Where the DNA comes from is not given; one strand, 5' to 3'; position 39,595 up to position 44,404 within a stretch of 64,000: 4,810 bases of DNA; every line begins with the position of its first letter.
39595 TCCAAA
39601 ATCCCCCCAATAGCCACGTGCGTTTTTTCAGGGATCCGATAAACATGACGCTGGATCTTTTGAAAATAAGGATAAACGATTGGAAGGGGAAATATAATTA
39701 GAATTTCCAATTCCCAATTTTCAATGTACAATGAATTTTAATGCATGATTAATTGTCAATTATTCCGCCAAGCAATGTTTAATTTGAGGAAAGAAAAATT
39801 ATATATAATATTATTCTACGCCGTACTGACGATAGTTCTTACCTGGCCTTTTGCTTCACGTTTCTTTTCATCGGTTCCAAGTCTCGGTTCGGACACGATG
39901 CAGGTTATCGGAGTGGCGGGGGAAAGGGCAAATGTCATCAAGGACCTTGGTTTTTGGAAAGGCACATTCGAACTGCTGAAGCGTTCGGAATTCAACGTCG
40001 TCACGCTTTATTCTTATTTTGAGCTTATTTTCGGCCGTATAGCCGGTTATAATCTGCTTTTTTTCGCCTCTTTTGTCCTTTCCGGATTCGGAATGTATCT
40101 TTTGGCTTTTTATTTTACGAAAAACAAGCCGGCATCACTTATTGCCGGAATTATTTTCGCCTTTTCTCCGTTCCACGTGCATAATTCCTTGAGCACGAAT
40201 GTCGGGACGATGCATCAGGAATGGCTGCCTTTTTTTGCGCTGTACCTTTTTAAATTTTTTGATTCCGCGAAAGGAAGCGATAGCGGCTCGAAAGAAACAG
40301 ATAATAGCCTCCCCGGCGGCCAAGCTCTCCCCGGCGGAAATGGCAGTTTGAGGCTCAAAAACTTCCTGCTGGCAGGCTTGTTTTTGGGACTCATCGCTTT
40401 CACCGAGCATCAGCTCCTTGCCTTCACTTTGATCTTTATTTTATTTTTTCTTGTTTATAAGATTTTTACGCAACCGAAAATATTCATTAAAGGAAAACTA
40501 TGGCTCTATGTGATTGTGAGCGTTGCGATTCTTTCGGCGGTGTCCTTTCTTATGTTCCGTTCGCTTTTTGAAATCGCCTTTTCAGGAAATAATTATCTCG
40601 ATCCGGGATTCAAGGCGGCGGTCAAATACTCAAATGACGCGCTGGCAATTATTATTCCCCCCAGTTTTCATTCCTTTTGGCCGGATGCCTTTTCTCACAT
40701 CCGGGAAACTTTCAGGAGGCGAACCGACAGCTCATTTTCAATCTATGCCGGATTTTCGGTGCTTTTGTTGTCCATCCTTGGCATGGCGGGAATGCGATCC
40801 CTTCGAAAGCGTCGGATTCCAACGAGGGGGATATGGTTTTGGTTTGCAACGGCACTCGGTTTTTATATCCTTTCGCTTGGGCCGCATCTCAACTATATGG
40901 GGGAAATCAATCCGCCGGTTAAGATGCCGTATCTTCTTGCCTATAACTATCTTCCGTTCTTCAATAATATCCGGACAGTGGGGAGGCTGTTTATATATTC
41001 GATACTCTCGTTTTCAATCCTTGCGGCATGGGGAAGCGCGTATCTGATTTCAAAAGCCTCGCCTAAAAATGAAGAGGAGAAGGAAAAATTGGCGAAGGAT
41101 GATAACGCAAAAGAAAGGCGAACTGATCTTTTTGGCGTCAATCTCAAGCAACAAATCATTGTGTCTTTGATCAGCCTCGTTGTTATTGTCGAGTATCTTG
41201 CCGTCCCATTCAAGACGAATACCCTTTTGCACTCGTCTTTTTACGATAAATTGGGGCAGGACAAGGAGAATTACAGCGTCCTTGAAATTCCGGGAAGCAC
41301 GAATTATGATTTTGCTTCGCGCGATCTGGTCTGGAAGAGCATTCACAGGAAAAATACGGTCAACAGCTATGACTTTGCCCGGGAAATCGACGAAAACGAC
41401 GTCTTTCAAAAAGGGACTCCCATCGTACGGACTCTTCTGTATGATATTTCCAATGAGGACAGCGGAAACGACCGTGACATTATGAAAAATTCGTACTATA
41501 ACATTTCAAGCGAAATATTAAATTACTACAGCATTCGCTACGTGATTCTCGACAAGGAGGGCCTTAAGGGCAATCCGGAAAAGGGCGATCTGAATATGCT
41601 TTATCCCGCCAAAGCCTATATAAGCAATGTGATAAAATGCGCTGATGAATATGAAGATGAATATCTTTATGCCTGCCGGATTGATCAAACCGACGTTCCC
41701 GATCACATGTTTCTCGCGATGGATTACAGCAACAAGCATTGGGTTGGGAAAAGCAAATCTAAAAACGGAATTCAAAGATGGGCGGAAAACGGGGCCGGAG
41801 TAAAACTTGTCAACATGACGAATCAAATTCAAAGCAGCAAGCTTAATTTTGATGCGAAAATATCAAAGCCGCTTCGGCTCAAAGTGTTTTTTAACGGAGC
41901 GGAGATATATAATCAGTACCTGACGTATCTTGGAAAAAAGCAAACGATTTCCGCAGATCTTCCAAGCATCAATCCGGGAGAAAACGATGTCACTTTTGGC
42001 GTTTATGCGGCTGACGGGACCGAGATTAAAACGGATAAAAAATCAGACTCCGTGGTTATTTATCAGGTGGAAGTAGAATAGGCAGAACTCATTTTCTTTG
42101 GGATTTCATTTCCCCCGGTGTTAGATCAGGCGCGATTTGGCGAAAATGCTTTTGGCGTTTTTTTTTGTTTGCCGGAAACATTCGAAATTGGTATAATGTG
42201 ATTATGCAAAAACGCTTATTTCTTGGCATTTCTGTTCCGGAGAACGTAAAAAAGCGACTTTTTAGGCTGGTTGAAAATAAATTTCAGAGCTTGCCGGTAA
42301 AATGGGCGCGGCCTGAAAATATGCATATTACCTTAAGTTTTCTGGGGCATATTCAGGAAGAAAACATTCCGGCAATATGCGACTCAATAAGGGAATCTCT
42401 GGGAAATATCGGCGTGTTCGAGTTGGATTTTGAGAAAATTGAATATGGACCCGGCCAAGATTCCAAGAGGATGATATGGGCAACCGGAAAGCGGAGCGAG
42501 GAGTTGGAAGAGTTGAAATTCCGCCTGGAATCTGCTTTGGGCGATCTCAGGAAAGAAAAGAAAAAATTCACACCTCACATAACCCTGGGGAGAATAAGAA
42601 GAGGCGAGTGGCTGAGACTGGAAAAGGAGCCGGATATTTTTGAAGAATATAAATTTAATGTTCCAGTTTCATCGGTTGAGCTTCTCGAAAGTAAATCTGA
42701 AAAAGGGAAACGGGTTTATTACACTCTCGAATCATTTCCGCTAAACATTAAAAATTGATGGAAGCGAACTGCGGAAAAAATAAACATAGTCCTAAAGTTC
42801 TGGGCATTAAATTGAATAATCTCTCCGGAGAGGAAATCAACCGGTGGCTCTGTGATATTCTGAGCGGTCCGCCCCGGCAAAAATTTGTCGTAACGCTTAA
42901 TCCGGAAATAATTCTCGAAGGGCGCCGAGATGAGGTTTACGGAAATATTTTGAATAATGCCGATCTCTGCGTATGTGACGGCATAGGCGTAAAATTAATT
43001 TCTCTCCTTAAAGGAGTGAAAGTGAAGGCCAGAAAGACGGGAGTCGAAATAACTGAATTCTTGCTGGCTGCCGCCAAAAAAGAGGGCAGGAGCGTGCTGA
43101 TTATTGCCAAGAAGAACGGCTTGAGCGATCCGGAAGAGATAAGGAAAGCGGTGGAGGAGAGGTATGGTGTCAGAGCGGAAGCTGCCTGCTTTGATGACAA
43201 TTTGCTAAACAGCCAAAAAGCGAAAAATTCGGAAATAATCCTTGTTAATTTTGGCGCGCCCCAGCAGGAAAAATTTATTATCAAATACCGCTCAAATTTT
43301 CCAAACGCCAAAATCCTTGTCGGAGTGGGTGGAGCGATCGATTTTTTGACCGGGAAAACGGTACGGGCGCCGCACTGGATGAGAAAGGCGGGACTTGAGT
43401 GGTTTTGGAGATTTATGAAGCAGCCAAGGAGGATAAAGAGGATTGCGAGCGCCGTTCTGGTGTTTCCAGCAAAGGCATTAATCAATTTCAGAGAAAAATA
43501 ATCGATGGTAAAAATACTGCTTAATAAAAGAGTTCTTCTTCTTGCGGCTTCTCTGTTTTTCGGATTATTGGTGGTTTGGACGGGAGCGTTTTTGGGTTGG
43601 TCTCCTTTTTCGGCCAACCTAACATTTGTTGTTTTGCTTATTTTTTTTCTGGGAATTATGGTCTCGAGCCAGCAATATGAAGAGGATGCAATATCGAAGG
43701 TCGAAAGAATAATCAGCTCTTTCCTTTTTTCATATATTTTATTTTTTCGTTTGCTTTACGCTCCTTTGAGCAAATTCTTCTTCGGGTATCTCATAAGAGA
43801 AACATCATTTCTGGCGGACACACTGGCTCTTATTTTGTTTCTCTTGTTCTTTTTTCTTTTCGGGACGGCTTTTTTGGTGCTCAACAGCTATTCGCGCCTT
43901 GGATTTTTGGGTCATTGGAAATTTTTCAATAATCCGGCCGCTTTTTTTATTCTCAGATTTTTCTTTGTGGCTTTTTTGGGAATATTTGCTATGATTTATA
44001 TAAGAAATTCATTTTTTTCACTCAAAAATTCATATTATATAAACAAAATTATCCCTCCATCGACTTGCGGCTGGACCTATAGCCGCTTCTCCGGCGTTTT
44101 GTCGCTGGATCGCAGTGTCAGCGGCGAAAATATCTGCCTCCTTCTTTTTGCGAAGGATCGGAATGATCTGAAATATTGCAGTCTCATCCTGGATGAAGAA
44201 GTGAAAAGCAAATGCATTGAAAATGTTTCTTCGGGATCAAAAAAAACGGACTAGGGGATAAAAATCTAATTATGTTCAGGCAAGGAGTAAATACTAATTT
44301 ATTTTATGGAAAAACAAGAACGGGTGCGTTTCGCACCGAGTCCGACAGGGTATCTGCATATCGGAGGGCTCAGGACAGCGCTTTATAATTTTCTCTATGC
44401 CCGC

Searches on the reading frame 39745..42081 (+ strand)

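Call 12: search_protein_families(library=pfam, proteins=[window:39745-42081:+], max_evalue=0.0001)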
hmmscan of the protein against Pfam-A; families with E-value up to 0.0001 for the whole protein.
window:39745-42081:+ (778 aa): 0 families

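Call 22: search_protein_families(library=pfam, proteins=[window:39745-42081:+], max_evalue=5)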
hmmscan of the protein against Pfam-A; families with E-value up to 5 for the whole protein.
window:39745-42081:+ (778 aa): 1 family
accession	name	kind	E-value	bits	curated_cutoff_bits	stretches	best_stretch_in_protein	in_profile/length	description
PF19530.4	Ndh2_N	-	0.078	13.7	27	1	231-282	20-73/100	NAD(P)H-quinone oxidoreductase subunit 2 N-terminal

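Call 55: search_protein_families(library=ncbifam, proteins=[window:39745-42081:+], max_evalue=0.1)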
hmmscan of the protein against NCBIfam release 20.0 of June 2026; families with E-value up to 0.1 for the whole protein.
window:39745-42081:+ (778 aa): 0 families

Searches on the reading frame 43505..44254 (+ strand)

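Call 12: search_protein_families(library=pfam, proteins=[window:43505-44254:+], max_evalue=0.0001)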
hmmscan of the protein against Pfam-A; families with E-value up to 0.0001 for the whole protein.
window:43505-44254:+ (249 aa): 0 families

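Call 15: search_protein_families(library=pfam, proteins=[window:43505-44254:+], max_evalue=0.001)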
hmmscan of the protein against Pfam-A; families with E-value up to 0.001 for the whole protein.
window:43505-44254:+ (249 aa): 0 families

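Call 22: search_protein_families(library=pfam, proteins=[window:43505-44254:+], max_evalue=5)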
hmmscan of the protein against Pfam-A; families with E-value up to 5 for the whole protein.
window:43505-44254:+ (249 aa): 2 families
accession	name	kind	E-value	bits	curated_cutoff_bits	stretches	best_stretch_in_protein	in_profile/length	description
PF20634.2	IFNGR1_transm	-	0.14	12.9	27.5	1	215-239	7-35/57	Interferon gamma receptor 1, transmembrane region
PF19579.4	FtsL_2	-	0.54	10.6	24.6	2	153-181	19-47/100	Bacteriodetes cell division protein (FtsL-like)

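Call 55: search_protein_families(library=ncbifam, proteins=[window:43505-44254:+], max_evalue=0.1)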
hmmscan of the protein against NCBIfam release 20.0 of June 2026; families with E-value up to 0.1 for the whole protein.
window:43505-44254:+ (249 aa): 0 families
